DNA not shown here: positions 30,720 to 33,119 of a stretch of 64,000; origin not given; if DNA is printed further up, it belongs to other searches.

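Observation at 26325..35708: Corrinoid demethylation operon with three divergent non-Pyl MttB paralogues interleaved with two peptidases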

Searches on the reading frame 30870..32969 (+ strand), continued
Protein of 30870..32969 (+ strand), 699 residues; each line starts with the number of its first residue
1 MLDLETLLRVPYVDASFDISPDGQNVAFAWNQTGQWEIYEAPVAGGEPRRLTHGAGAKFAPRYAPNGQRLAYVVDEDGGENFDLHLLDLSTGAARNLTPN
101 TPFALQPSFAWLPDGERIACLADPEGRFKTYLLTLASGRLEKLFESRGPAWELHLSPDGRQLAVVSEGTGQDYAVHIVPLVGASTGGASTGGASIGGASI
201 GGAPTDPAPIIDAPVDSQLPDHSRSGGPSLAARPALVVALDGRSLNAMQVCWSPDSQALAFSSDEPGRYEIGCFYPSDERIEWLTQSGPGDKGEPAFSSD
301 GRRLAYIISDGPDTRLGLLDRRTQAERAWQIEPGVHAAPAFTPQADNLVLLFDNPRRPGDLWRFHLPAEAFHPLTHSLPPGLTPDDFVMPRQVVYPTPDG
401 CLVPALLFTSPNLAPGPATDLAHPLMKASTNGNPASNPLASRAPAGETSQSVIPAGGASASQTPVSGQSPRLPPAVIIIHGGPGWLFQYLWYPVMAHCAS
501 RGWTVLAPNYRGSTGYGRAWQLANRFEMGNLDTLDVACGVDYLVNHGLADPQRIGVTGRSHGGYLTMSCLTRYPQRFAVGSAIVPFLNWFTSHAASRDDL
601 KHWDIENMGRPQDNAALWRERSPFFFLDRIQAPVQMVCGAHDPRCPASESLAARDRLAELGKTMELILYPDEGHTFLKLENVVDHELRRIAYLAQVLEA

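Call 65: search_solved_structures(query=L169:1169-2866:+, max_evalue=1e-20)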
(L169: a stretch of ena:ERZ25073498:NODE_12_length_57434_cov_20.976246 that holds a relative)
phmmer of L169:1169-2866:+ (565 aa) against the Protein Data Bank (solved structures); distinct sequences matched with E-value up to 1e-20: 12.
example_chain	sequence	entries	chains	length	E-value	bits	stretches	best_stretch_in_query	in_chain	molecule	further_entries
5isu_A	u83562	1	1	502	7.6e-31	110.2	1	62-537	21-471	Lmo0135 protein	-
1xoc_A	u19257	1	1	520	1.4e-30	109.3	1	66-562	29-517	Oligopeptide-binding protein appA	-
4oer_A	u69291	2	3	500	1.2e-23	86.5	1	111-552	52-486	NikA protein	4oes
8efz_A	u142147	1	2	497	3.1e-22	81.8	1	94-532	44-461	Extracellular solute-binding protein family 5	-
4oet_A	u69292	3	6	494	4e-22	81.4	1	66-548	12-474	Putative peptide ABC-transport system periplasmic peptide-binding protein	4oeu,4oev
6i3g_A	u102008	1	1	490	6.3e-22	80.8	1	116-446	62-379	ABC transporter, substrate-binding protein, family 5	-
2noo_A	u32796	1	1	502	4.5e-21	78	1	58-550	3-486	Nickel-binding periplasmic protein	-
1zlq_A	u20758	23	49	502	5e-21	77.8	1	58-550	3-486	Nickel-binding periplasmic protein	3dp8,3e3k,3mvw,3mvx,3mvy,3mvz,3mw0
3mzb_A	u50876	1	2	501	5e-21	77.8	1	58-550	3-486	Nickel-binding periplasmic protein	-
3qim_A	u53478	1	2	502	5.9e-21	77.6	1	58-550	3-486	Nickel-binding periplasmic protein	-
8spm_A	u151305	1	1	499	7.1e-21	77.3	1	93-550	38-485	Nickel ABC transporter, nickel/metallophore periplasmic binding protein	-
9t0v_A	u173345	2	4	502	9e-21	77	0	58-550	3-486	Nickel-binding periplasmic protein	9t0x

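Call 66: search_protein_families(library=ncbifam, proteins=[L169:1169-2866:+, L169:10136-10990:+, L169:10991-11677:+, L169:11670-13508:+, L169:13964-15127:-, L164:10239-11231:+, L163:11679-13133:+, L163:13146-13943:+], max_evalue=1e-10)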
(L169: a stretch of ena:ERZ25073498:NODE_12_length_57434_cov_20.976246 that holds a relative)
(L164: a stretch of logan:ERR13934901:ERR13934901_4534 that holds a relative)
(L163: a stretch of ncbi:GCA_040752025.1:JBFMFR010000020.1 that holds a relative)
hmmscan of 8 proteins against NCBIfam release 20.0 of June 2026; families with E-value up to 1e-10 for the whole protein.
L169:1169-2866:+ (565 aa): 8 families
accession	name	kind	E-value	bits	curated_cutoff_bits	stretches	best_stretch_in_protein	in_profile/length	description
NF045467.1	Opp4A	equivalog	6.5e-44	150.1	650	1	168-561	158-554/556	oligopeptide ABC transporter substrate-binding protein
TIGR04028.1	SBP_KPN_01854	hypoth_equivalog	5.2e-31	107.8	468.5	1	94-434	36-383/509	TIGR04028 family ABC transporter substrate-binding protein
TIGR02294.1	nickel_nikA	equivalog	1.4e-30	106.4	393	1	61-545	8-484/501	nickel ABC transporter substrate-binding protein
NF045468.1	Opp5A_nikA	equivalog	1.6e-24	86.3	600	1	104-527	59-452/488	nickel ABC transporter substrate-binding protein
NF047575.1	opine_bind_CntA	exception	1.6e-22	79.8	800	1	106-542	80-512/535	staphylopine-dependent metal ABC transporter substrate-binding lipoprotein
NF011942.0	PRK15413.1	equivalog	1.7e-21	76.5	594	1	106-436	74-386/512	glutathione ABC transporter substrate-binding protein GsiB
NF043070.1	DppA_dipep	equivalog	8.4e-17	60.9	1005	1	109-529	80-501/535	dipeptide ABC transporter periplasmic-binding protein DppA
NF011689.0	PRK15109.1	equivalog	3.4e-11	42.5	560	0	218-334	211-325/547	ABC transporter substrate-binding protein SapA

L169:10136-10990:+ (284 aa): 4 families
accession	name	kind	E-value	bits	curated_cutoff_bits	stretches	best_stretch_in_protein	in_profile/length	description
NF005719.0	PRK07535.1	domain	7.2e-90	300.7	259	1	20-282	1-265/268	methyltetrahydrofolate:corrinoid/iron-sulfur protein methyltransferase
TIGR02082.1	metH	equivalog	1.5e-42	145.4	1010.85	1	4-253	327-591/1182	methionine synthase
NF040758.1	CODH_ACS_meth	exception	1.8e-33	116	370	1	20-272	4-259/261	carbon monoxide dehydrogenase/acetyl-CoA synthase methytransferase subunit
NF007024.0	PRK09490.1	equivalog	3.1e-26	91.5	1497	1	7-251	347-606/1234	methionine synthase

L169:10991-11677:+ (228 aa): 0 families

L169:11670-13508:+ (612 aa): 3 families
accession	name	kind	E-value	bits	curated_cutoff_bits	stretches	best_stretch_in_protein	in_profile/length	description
NF040756.1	corr_regen_AcsV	exception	7.3e-138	460.7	800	1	13-610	2-623/632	corrinoid activation/regeneration protein AcsV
TIGR04270.1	Rama_corrin_act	subfamily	1e-43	149.5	500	1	201-607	2-413/534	methylamine methyltransferase corrinoid protein reductive activase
TIGR01941.1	nqrF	equivalog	4.9e-16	58.6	295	1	20-106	42-127/405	NADH:ubiquinone reductase (Na(+)-transporting) subunit F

L169:13964-15127:- (387 aa): 0 families

L164:10239-11231:+ (330 aa): 0 families

L163:11679-13133:+ (484 aa): 15 families
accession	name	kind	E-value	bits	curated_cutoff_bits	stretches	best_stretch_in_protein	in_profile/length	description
NF006067.1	PRK08208.1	equivalog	1.4e-47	162.7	380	1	44-461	14-421/427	STM4012 family radical SAM protein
TIGR00538.1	hemN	equivalog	4.5e-40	137.8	324.95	1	49-263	34-242/454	oxygen-independent coproporphyrinogen III oxidase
TIGR04107.1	rSAM_HutW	equivalog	3.8e-34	118.2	400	1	46-398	18-366/419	heme anaerobic degradation radical SAM methyltransferase ChuW/HutW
TIGR03994.1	rSAM_HemZ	equivalog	3.1e-33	115.5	321.4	1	64-296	83-315/401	coproporphyrinogen dehydrogenase HemZ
TIGR00539.1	hemN_rel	equivalog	5.4e-32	111.3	205.4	1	68-297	3-227/361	radical SAM family heme chaperone HemW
NF006385.0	PRK08629.1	equivalog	1.9e-26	92.9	355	1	66-417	53-383/439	coproporphyrinogen III oxidase family protein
NF006064.0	PRK08207.2-2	equivalog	9.1e-20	71.1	504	1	65-266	144-343/465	coproporphyrinogen III oxidase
NF005133.0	PRK06582.1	equivalog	3.9e-18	65.6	597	1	66-268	12-207/390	coproporphyrinogen III oxidase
NF006060.0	PRK08207.1-3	equivalog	4.3e-18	65.4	653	1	65-264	149-347/477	coproporphyrinogen III oxidase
NF006062.0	PRK08207.1-5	equivalog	5.3e-15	55.2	1007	1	66-267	149-349/476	coproporphyrinogen III oxidase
NF006063.0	PRK08207.2-1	equivalog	1.2e-13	50.6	1074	1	65-264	192-389/518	coproporphyrinogen III oxidase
NF004567.0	PRK05904.1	equivalog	1.3e-13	50.9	355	1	68-266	9-197/353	coproporphyrinogen III oxidase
NF006066.0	PRK08207.2-5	equivalog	1.3e-12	47.2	1117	1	67-265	192-388/518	coproporphyrinogen III oxidase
NF006061.0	PRK08207.1-4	equivalog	2.3e-11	43.2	702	1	66-265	174-372/501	coproporphyrinogen III oxidase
NF006065.0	PRK08207.2-4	equivalog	7.9e-11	41.6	922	0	67-267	170-372/484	coproporphyrinogen III oxidase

L163:13146-13943:+ (265 aa): 0 families

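Call 68: find_encoding_contigs(protein=P0187, flank=7000, max_places=1)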
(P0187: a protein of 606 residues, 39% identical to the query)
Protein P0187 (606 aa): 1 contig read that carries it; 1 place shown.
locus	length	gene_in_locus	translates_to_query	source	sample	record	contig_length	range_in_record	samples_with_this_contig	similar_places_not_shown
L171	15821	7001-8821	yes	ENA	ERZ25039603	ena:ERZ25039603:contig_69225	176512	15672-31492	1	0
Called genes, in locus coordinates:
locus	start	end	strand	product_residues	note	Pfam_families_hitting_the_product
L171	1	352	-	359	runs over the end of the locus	-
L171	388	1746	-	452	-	PF00083:Sugar_tr, PF07690:MFS_1, PF12832:MFS_1_like, PF13347:MFS_2, PF07690:MFS_1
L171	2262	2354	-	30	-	-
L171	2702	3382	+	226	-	PF00392:GntR, PF07729:FCD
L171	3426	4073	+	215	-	PF02607:B12-binding_2, PF02310:B12-binding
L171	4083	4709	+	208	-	PF06253:MTTB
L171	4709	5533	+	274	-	PF06253:MTTB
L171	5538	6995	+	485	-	PF06253:MTTB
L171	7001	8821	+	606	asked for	PF07676:PD40 (weak), PF26549:Tricorn_N, PF23381:Beta-prop_IFT122_1st (weak), PF26550:Tricorn_2nd, PF25174:Beta-prop_THOC3, PF26549:Tricorn_N, PF01738:DLH (weak), PF00326:Peptidase_S9, +6 more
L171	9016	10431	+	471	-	PF06253:MTTB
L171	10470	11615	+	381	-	PF01546:Peptidase_M20, PF07687:M20_dimer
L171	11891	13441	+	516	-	PF00005:ABC_tran, PF00006:ATP-synt_ab (faint), PF01637:ATPase_2 (faint), PF02463:SMC_N (faint), PF03193:RsgA_GTPase (faint), PF03215:Rad17 (faint), PF12848:ABC_tran_Xtn, PF00005:ABC_tran, +8 more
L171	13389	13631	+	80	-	-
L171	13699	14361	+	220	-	PF04493:Endonuclease_5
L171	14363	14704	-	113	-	PF07238:PilZ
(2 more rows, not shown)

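Call 69: find_encoding_contigs(protein=P0189, flank=7000, max_places=1)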
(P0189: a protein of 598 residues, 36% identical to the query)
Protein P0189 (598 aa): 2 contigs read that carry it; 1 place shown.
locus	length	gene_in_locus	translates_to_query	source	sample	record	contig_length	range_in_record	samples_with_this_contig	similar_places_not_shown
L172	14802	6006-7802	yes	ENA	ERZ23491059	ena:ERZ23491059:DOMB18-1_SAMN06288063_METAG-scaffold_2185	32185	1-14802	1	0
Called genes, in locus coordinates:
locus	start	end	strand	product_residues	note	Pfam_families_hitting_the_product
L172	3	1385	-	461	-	?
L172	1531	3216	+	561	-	PF03109:ABC1, PF27536:UbiB_helical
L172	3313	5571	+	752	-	PF11992:TgpA_N, PF01841:Transglut_core, PF13559:DUF4129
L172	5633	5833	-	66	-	-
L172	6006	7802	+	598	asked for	PF26549:Tricorn_N, PF26550:Tricorn_2nd, PF07676:PD40 (weak), PF26549:Tricorn_N, PF07676:PD40 (weak), PF25174:Beta-prop_THOC3 (weak), PF26550:Tricorn_2nd, PF00326:Peptidase_S9, +9 more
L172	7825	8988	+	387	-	PF01546:Peptidase_M20, PF07687:M20_dimer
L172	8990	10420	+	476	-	PF06253:MTTB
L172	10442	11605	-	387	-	PF03435:Sacchrp_dh_NADP, PF16653:Sacchrp_dh_C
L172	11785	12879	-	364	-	-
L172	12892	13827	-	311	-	PF02626:CT_A_B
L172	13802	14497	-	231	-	PF02682:CT_C_D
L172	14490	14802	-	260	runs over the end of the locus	PF03746:LamB_YcsF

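Call 78: search_solved_structures(query=L169:13964-15127:-, max_evalue=0.001)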
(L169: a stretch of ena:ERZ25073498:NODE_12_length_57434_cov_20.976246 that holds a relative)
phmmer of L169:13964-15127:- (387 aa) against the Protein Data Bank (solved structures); distinct sequences matched with E-value up to 0.001: 13.
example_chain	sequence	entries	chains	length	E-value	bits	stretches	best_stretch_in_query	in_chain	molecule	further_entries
3abi_A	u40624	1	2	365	1.3e-27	100.2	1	7-382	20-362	Putative uncharacterized protein PH1688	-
1e5l_A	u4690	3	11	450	7.8e-15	58.1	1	53-286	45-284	SACCHAROPINE REDUCTASE | Saccharopine dehydrogenase [NADP(+), L-glutamate-forming]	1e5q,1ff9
5l76_A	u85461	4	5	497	1.1e-12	51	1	74-274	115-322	Alpha-aminoadipic semialdehyde synthase, mitochondrial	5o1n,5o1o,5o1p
5l78_A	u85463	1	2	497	1.4e-12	50.6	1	74-274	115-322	Alpha-aminoadipic semialdehyde synthase, mitochondrial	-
2axq_A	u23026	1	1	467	2.9e-12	49.6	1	58-292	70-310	Saccharopine dehydrogenase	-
4rl6_A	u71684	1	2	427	6.2e-08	35.4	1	116-382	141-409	Saccharopine dehydrogenase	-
4ina_A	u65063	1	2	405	5.8e-06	28.9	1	9-385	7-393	saccharopine dehydrogenase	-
8deb_A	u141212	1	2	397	7.4e-06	28.6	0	7-164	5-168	Carboxyspermidine dehydrogenase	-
3ic5_A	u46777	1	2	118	4.8e-05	25.9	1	6-109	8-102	putative saccharopine dehydrogenase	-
6itd_A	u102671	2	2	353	7.6e-05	25.2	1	64-163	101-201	Slr0355 protein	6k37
6ir4_A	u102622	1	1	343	0.00013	24.5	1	64-163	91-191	Slr0355 protein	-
6k38_A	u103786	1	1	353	0.00014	24.4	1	64-163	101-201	Slr0355 protein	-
6k36_A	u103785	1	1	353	0.00014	24.4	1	64-163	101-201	Slr0355 protein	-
